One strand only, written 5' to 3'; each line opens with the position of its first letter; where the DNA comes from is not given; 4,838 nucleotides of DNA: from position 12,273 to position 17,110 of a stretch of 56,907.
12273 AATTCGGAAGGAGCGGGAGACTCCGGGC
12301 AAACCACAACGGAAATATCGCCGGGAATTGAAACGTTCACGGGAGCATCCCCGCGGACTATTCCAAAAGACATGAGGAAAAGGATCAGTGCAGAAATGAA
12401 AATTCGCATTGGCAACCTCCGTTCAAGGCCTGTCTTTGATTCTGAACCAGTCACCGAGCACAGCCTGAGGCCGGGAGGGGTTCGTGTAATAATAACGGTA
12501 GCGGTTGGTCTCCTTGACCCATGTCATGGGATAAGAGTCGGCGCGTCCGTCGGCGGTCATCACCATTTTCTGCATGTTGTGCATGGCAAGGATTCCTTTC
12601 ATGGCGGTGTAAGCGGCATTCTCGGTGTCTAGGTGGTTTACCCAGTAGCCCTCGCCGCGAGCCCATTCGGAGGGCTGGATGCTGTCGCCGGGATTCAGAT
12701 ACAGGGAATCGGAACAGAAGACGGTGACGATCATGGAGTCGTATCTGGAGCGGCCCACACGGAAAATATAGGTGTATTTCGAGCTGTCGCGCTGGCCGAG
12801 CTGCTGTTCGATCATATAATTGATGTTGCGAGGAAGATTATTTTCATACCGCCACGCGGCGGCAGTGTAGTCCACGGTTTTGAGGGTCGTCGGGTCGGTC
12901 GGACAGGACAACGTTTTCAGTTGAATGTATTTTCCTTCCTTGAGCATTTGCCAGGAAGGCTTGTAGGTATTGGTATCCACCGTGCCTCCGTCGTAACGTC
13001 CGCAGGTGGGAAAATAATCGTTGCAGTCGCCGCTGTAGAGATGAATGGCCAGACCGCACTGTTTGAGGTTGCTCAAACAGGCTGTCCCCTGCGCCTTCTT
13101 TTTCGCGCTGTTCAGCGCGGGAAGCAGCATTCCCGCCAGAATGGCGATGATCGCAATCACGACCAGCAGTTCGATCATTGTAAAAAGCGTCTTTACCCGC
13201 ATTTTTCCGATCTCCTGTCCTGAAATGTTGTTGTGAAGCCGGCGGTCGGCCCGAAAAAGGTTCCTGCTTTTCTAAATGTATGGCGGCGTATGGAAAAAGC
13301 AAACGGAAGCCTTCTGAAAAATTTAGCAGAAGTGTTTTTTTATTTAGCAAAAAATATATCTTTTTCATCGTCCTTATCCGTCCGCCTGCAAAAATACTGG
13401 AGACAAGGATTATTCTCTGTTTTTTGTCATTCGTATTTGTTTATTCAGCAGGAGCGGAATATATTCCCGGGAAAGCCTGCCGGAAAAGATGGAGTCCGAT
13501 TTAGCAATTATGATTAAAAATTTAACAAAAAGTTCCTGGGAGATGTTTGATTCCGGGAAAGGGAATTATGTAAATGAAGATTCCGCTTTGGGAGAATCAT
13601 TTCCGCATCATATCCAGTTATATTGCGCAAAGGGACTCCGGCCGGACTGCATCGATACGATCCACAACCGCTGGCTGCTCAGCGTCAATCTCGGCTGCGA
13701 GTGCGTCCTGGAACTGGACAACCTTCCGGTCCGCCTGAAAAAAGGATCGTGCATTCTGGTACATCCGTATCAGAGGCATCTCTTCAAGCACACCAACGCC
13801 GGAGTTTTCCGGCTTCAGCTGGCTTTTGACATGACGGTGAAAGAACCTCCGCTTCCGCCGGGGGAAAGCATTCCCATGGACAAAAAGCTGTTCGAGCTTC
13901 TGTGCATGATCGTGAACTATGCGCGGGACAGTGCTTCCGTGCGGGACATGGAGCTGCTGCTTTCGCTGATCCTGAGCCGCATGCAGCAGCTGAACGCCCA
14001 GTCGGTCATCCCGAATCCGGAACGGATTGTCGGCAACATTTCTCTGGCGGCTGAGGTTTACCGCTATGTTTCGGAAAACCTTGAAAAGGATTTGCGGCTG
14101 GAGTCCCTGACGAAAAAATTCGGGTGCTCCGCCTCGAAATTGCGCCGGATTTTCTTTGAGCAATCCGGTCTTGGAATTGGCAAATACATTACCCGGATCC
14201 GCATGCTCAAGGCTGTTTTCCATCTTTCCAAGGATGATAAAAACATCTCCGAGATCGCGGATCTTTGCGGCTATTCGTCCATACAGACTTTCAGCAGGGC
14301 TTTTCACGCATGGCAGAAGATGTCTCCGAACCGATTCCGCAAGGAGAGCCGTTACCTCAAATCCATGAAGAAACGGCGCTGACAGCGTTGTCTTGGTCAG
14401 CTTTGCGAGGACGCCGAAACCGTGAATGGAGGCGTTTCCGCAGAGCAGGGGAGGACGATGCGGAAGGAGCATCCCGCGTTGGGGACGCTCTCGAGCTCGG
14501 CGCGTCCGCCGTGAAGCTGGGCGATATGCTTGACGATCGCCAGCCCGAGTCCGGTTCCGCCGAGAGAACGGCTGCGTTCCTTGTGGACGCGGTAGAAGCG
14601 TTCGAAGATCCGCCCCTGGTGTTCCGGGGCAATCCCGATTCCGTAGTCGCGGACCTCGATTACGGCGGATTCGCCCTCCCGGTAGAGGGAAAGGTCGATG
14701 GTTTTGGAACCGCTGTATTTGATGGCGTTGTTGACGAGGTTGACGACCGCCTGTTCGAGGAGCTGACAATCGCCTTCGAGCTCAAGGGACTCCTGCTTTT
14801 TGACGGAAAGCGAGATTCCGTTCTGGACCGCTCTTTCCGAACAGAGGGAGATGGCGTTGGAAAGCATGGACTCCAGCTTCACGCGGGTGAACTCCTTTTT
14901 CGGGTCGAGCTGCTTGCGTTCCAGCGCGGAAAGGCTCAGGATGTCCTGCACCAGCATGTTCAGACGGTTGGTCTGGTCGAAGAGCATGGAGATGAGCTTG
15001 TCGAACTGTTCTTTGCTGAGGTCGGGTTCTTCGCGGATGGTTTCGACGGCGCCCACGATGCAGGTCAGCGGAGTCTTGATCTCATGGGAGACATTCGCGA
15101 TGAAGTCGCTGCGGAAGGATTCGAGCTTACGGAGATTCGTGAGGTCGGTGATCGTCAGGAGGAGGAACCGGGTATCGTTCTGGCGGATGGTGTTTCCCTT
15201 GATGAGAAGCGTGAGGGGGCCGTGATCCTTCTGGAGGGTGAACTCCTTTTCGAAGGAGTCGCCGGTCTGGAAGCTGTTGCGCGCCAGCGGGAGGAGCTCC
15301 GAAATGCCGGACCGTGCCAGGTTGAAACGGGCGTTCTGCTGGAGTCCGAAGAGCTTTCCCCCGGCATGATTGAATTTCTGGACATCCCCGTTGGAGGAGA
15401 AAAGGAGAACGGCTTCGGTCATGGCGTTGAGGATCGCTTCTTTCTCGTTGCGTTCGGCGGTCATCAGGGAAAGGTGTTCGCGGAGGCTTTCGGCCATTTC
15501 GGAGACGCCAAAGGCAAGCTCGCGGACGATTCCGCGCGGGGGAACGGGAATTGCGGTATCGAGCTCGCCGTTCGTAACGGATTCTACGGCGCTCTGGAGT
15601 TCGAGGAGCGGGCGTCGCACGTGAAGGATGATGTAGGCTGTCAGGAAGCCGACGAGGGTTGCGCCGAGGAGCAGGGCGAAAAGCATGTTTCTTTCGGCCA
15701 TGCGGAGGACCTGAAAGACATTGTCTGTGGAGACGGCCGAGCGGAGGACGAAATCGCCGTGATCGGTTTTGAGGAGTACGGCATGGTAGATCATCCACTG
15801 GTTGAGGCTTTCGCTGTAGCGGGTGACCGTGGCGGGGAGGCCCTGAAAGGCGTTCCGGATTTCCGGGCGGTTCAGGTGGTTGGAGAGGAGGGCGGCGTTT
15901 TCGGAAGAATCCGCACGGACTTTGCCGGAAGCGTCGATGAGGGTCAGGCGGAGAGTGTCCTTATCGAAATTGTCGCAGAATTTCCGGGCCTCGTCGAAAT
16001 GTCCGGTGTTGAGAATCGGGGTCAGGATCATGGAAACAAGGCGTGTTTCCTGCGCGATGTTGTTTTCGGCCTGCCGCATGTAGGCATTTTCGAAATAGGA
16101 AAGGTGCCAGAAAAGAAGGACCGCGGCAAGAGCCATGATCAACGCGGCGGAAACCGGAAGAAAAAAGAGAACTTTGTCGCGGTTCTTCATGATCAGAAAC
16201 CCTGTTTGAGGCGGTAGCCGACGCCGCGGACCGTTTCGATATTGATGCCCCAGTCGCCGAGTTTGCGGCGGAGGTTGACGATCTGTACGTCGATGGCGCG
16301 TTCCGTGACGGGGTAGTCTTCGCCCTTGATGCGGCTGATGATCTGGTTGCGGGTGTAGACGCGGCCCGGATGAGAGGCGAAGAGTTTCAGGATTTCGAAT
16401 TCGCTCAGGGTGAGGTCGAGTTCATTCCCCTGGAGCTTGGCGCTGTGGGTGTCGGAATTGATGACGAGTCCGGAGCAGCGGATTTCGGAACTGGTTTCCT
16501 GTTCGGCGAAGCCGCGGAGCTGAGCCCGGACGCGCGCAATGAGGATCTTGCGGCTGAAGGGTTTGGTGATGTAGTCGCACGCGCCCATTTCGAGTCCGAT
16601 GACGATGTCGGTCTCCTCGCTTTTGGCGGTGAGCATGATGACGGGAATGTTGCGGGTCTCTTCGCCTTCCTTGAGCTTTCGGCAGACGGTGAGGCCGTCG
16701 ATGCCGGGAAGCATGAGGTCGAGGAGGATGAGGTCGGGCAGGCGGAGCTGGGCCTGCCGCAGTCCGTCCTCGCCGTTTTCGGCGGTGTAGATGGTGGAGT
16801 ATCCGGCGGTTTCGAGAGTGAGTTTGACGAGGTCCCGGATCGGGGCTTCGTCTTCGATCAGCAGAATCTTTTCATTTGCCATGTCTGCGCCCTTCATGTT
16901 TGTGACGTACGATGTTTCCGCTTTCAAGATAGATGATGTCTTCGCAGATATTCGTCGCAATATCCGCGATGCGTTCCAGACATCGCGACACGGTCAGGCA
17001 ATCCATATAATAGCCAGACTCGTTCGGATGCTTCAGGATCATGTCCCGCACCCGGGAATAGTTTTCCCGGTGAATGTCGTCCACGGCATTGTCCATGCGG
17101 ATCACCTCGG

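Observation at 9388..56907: One gene-order rule used four times: local regulator, then an HX9DG prepilin-like gene, then a giant exported glycan enzyme (a pseudopilin-centred PUL-like module)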

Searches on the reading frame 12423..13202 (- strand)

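Call 4: search_protein_families(library=ncbifam, proteins=[window:12423-13202:-], max_evalue=0.01)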
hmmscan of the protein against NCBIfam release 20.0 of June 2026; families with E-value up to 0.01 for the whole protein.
window:12423-13202:- (259 aa): 9 families
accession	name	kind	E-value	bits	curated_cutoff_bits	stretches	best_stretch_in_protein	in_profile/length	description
TIGR01710.1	typeII_sec_gspG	equivalog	1.1e-07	31.9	88.85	1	7-66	3-61/134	type II secretion system major pseudopilin GspG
NF007862.0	PRK10574.1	equivalog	1.2e-06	28.7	138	1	5-56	5-56/145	prepilin peptidase-dependent pilin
NF040999.1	pilin_ComGC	equivalog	3.3e-06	27.2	75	1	7-57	4-54/84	competence type IV pilus major pilin ComGC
TIGR01708.2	typeII_sec_gspH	equivalog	4.8e-05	23.4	80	1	7-38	4-37/169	type II secretion system minor pseudopilin GspH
TIGR02596.1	TIGR02596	subfamily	0.00024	21.2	70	1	7-41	1-35/196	Verru_Chthon cassette protein D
TIGR02532.1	IV_pilin_GFxxxE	domain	0.00029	20.6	16.3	1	7-26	4-23/24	prepilin-type N-terminal cleavage/methylation domain-containing protein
NF041013.1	T4P_ComGE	equivalog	0.0003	20.8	49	1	7-37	6-36/83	competence type IV pilus minor pilin ComGE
NF041775.1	typeIV_PilA_Myxo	equivalog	0.00097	19.2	400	1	7-48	13-54/214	type IV pilin protein PilA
NF040982.1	ComGD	equivalog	0.0048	17.3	70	0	7-54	4-51/139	competence type IV pilus minor pilin ComGD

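Call 5: search_protein_families(library=pfam, proteins=[window:12423-13202:-], max_evalue=0.01)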
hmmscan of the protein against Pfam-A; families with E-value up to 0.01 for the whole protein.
window:12423-13202:- (259 aa): 2 families
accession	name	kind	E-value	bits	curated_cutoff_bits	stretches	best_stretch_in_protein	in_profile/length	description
PF07596.16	SBP_bac_10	-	2.5e-05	24.9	23.3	1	32-86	2-56/268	Protein of unknown function (DUF1559)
PF07963.17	N_methyl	-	0.0011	18.9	21.2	1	7-27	7-27/27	Prokaryotic N-terminal methylation motif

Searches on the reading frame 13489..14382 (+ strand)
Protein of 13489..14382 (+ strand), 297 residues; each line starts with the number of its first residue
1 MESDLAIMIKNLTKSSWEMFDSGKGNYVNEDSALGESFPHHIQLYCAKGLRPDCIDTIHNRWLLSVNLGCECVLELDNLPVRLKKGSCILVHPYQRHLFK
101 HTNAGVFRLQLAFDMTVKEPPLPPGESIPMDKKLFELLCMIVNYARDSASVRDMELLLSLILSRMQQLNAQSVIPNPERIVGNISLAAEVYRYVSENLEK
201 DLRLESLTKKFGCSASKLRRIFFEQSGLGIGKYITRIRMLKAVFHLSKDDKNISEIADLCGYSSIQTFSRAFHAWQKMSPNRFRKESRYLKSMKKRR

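Call 6: search_protein_families(library=pfam, proteins=[window:13489-14382:+], max_evalue=0.001)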
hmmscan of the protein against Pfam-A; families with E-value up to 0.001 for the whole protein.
window:13489-14382:+ (297 aa): 2 families
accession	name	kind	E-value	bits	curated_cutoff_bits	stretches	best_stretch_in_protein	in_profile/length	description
PF12833.13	HTH_18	-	6.7e-18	65.2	33.6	1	207-285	1-79/80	Helix-turn-helix domain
PF00165.29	HTH_AraC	-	5.4e-10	39.6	26.6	1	248-285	6-42/42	Bacterial regulatory helix-turn-helix proteins, AraC family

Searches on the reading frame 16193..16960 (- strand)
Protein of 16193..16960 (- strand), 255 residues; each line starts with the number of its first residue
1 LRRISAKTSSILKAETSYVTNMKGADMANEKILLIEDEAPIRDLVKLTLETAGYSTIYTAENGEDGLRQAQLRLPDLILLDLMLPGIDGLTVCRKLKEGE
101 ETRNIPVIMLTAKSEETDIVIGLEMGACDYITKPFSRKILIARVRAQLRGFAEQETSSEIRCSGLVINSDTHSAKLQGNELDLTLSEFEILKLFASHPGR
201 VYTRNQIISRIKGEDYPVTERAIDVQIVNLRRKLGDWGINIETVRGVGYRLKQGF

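Call 7: search_protein_families(library=pfam, proteins=[window:16193-16960:-], max_evalue=0.001)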
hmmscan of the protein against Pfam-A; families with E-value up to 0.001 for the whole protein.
window:16193-16960:- (255 aa): 2 families
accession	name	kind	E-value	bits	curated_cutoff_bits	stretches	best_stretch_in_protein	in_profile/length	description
PF00072.30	Response_reg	-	1.1e-28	100.1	30.2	1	32-145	1-111/111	Response regulator receiver domain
PF00486.34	Trans_reg_C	-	3.7e-23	81.8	26.2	1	178-251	1-77/77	Transcriptional regulatory protein, C terminal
